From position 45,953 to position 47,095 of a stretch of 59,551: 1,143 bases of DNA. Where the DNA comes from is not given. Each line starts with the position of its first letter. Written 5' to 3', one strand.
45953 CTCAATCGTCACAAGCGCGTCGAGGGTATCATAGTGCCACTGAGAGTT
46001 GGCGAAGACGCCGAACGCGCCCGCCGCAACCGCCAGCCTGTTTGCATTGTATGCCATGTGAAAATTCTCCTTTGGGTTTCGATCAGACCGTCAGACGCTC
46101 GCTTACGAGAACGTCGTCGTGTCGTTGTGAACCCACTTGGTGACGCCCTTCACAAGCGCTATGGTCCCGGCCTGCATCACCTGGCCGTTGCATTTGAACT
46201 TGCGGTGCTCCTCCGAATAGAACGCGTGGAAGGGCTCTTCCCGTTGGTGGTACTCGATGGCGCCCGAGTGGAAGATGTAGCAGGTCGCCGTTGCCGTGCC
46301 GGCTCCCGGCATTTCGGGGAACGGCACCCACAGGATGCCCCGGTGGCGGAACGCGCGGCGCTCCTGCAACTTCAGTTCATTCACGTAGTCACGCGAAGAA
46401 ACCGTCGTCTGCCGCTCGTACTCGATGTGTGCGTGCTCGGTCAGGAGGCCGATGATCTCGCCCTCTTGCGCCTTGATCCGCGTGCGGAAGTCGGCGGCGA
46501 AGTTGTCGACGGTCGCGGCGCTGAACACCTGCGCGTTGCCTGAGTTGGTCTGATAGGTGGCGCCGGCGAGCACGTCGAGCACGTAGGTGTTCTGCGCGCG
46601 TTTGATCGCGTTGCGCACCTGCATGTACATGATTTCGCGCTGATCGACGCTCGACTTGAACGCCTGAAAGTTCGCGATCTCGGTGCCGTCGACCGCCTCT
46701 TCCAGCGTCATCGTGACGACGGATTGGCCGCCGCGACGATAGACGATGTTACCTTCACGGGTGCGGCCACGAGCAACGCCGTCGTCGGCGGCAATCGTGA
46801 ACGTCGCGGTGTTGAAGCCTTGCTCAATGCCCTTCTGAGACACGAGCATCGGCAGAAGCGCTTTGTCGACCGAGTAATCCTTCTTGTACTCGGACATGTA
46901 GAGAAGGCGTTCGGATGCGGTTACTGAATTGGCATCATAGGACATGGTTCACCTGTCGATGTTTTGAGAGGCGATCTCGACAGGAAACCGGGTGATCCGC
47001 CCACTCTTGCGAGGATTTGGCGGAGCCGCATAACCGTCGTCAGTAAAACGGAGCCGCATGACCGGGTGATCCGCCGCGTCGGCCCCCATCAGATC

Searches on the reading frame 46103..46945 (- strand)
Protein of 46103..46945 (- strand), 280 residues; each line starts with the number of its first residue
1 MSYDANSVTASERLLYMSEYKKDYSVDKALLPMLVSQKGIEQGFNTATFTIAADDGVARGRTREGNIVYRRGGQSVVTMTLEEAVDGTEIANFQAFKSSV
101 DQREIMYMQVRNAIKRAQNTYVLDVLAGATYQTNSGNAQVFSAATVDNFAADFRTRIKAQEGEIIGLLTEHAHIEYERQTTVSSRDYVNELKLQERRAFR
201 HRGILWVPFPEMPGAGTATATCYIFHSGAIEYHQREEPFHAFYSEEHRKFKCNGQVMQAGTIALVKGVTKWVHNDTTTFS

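Call 46: search_protein_families(library=pfam, proteins=[window:46103-46945:-], max_evalue=0.01)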
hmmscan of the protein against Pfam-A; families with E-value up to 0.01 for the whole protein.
window:46103-46945:- (280 aa): 1 family
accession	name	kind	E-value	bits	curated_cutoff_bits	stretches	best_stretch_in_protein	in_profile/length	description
PF19821.5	Phage_capsid_2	-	9.9e-07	28.7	25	1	55-236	46-252/293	Phage capsid protein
